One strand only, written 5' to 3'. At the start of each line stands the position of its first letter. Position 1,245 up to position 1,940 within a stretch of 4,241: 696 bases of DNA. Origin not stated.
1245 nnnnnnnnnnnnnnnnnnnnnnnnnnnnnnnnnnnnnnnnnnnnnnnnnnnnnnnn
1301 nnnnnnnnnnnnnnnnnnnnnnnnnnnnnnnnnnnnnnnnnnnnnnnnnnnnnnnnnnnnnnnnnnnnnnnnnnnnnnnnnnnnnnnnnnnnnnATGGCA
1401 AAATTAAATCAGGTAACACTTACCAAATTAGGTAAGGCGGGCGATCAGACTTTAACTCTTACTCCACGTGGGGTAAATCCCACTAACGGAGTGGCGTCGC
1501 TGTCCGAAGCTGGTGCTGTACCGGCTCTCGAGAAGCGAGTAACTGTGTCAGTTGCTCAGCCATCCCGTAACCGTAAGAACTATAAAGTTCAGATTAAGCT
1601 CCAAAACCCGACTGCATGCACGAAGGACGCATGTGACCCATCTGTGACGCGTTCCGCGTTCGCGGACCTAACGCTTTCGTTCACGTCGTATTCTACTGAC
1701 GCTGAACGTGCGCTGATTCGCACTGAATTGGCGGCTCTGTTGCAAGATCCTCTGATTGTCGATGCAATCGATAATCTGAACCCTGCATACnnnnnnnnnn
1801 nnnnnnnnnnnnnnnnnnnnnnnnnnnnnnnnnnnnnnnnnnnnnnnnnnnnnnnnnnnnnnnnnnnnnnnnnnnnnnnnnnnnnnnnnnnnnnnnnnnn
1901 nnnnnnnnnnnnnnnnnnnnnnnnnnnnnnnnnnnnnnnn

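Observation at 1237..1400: Conserved junction between the maturation and coat genes, possible replicase/S1 binding region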

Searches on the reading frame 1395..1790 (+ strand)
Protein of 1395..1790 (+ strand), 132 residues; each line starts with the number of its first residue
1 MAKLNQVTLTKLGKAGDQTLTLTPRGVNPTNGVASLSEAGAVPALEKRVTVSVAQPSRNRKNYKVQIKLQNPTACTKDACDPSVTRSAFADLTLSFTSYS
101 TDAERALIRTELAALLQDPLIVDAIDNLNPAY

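Call 40: find_related_loci(query=A2, collection=viral_contigs, flank=3000)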
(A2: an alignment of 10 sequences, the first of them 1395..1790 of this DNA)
Query A2 (132 aa) in viral_contigs; peptide patterns used: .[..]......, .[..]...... (x = any residue, [..] = any of these).
88 stretches matched a pattern; 4 encode a relative of the query (tblastn E <= 1e-3); 4 distinct loci.
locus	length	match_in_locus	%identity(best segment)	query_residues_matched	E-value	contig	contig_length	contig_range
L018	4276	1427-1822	94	1-132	1e-82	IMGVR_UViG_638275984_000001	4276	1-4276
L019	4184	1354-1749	92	1-132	3e-80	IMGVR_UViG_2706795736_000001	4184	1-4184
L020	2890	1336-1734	77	1-132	7e-63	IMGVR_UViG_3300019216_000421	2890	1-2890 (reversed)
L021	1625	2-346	80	19-132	1e-56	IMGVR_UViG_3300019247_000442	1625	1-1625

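Call 84: find_homologous_proteins(query=window:1395-1790:+, max_evalue=1e-10)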
Query window:1395-1790:+ (132 aa): 26 proteins with E <= 1e-10 among 104 candidates.
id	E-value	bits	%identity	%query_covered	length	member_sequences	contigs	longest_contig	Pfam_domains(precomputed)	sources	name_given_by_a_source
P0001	3.5e-69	248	91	100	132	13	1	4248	PF01819.24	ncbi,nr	ncbi:major coat protein [Enterobacteria phage NL95]|nr:major coat protein [Enterobacteria phage NL95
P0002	4.3e-60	219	77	100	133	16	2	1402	PF01819.24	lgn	-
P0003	1.7e-58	214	77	100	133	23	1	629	PF01819.24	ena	-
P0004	5.8e-58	212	75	100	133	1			PF01819.24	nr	nr:coat protein [Enterobacteria phage M11]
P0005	3.4e-55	203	74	100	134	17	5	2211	PF01819.24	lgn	-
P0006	4.5e-55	203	71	100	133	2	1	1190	PF01819.24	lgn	-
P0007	3.6e-54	200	71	100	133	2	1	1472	PF01819.24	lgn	-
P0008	3.8e-54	200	69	100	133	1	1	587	PF01819.24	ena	-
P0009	3.8e-54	200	69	100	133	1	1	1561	PF01819.24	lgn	-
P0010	9.9e-54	199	69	100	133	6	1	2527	PF01819.24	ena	-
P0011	3.6e-53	197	71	98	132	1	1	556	PF01819.24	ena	-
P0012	3.7e-53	197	68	100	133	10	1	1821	PF01819.24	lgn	-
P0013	2.0e-52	194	70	98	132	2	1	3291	PF01819.24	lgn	-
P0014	4.7e-49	183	65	100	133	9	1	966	PF01819.24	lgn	-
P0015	2.2e-46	175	62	100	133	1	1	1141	PF01819.24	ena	-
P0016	6.3e-46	173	62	100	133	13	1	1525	PF01819.24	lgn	-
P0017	7.4e-46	173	66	100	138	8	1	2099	PF01819.24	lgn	-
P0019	4.2e-43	164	59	98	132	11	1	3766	PF01819.24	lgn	-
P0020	1.8e-38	149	59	98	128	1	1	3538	PF01819.24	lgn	-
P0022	1.0e-36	144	58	98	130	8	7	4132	PF01819.24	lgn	-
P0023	2.9e-36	142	56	98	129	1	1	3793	PF01819.24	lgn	-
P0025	7.7e-36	141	56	98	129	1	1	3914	PF01819.24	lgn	-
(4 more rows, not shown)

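Call 85: find_encoding_contigs(protein=P0022, flank=3000, max_places=3)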
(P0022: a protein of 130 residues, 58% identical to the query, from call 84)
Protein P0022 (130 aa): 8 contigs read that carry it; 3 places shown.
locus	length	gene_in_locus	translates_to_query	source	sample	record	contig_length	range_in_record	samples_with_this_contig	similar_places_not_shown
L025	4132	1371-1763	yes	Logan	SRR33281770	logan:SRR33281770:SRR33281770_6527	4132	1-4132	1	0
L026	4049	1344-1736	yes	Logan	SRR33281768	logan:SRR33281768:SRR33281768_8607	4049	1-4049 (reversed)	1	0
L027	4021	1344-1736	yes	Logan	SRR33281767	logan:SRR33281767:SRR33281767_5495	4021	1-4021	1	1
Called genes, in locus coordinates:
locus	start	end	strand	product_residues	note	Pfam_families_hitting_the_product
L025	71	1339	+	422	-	PF03863:Phage_mat-A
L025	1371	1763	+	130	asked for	PF01819:Levi_coat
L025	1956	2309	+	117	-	-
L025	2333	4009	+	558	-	PF03431:RNA_replicase_B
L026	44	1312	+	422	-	PF03863:Phage_mat-A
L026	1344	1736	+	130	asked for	PF01819:Levi_coat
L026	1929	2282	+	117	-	-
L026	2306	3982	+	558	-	PF03431:RNA_replicase_B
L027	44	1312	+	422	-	PF03863:Phage_mat-A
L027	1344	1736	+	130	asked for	PF01819:Levi_coat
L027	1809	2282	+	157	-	-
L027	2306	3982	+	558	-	PF03431:RNA_replicase_B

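Call 86: find_encoding_contigs(protein=P0025, flank=3000, max_places=1)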
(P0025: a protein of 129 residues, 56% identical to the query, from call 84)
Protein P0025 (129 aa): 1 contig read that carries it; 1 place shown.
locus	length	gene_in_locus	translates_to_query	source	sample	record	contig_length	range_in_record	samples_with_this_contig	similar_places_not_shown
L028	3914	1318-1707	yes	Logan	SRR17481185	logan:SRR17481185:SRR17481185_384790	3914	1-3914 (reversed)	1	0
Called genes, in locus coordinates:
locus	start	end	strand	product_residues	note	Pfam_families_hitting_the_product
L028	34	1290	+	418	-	PF03863:Phage_mat-A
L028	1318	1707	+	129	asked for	PF01819:Levi_coat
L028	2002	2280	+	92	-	-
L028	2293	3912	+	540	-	?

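Call 87: find_encoding_contigs(protein=P0023, flank=3000, max_places=1)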
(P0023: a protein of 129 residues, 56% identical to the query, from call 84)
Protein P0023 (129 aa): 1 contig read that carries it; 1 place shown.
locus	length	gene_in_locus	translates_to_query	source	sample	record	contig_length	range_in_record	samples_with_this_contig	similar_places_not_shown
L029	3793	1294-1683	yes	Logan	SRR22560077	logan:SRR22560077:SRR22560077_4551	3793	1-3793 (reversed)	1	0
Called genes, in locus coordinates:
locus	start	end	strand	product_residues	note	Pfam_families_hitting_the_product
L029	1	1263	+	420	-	?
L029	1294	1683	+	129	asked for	PF01819:Levi_coat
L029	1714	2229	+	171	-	-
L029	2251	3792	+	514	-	?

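Call 88: find_encoding_contigs(protein=P0019, flank=3000, max_places=1)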
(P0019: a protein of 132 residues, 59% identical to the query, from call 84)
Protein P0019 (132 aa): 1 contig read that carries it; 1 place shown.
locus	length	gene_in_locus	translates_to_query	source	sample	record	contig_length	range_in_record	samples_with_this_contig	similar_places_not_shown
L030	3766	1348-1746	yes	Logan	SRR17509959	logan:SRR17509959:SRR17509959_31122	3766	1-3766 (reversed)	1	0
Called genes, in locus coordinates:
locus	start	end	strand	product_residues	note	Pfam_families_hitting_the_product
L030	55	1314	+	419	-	PF03863:Phage_mat-A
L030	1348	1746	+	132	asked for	PF01819:Levi_coat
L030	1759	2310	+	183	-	PF16814:Read-through (weak)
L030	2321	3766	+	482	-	?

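Call 89: find_encoding_contigs(protein=P0020, flank=3000, max_places=1)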
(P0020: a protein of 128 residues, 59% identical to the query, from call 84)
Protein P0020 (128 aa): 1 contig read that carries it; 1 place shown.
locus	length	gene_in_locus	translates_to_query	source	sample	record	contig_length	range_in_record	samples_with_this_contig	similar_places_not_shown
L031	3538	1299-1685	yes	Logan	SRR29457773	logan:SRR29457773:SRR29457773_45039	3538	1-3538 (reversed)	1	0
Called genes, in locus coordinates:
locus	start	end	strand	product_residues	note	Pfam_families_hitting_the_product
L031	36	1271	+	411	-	PF03863:Phage_mat-A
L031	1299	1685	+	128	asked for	PF01819:Levi_coat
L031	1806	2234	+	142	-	-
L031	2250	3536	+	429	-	?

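Call 90: find_encoding_contigs(protein=P0013, flank=3000, max_places=1)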
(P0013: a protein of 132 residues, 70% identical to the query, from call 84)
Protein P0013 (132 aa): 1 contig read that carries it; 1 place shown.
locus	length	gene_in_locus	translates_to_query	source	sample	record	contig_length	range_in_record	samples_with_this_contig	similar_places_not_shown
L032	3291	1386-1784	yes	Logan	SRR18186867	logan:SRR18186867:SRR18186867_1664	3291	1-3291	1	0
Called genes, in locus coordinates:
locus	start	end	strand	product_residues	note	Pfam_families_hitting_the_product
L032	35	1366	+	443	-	PF03863:Phage_mat-A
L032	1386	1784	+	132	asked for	PF01819:Levi_coat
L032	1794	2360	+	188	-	PF16814:Read-through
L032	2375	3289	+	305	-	?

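Call 91: find_encoding_contigs(protein=P0010, flank=3000, max_places=1)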
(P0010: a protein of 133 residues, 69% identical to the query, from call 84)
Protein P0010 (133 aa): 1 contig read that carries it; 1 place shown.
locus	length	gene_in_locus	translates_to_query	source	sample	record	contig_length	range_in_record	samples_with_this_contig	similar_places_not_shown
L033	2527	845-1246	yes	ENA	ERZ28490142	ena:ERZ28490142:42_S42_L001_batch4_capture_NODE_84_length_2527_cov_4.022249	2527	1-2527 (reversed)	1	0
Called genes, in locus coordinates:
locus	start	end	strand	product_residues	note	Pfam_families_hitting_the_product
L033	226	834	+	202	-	PF03863:Phage_mat-A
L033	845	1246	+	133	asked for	PF01819:Levi_coat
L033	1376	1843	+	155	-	PF16814:Read-through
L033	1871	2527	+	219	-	?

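Call 92: find_encoding_contigs(protein=P0005, flank=3000, max_places=2)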
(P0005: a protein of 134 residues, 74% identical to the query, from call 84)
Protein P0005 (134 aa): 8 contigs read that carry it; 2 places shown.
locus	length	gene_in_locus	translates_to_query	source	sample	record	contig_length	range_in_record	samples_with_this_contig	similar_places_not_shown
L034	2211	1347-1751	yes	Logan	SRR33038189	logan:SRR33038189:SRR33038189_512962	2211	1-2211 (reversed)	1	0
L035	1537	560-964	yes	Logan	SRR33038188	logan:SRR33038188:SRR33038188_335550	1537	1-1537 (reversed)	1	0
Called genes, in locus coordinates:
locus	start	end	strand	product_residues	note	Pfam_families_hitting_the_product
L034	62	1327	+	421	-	PF03863:Phage_mat-A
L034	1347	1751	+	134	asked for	PF01819:Levi_coat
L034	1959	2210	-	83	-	?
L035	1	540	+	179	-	?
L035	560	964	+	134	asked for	PF01819:Levi_coat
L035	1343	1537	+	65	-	?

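Call 93: find_encoding_contigs(protein=P0017, flank=3000, max_places=1)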
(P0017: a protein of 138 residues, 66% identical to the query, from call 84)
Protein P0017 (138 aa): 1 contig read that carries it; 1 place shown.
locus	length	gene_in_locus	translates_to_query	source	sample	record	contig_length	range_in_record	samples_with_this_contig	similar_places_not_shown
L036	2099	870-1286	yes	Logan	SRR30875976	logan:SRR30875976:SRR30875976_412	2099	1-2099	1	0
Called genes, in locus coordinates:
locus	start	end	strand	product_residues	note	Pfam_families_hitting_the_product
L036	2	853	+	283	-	?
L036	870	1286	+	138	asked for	PF01819:Levi_coat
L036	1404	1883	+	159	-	PF16814:Read-through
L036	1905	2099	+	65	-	?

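Call 94: find_encoding_contigs(protein=P0012, flank=3000, max_places=1)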
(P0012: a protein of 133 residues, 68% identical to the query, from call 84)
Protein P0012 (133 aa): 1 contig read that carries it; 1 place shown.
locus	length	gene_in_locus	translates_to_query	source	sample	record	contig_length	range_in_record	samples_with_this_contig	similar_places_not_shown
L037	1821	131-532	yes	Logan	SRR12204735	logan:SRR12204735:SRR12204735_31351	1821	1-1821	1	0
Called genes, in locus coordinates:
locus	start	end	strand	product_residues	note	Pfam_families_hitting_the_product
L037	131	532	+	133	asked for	PF01819:Levi_coat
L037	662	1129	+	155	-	PF16814:Read-through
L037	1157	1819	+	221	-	?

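Call 96: find_encoding_contigs(protein=P0016, flank=3000, max_places=1)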
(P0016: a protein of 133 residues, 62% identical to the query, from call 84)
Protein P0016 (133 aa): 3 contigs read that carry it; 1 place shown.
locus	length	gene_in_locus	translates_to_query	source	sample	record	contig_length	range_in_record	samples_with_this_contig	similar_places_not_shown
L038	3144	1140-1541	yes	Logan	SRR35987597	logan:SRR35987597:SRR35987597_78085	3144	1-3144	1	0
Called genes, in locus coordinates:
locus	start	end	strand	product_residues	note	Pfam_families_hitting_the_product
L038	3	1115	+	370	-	?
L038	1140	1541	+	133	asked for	PF01819:Levi_coat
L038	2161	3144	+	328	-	?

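Call 97: find_encoding_contigs(protein=P0007, flank=3000, max_places=1)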
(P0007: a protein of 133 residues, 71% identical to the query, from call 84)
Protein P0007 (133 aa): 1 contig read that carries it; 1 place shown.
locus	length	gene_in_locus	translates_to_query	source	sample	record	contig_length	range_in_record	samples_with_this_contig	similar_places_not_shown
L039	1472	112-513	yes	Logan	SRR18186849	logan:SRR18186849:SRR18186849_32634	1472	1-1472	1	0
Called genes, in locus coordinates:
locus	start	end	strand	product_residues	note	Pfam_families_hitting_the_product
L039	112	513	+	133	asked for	PF01819:Levi_coat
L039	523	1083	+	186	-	PF16814:Read-through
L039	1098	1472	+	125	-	?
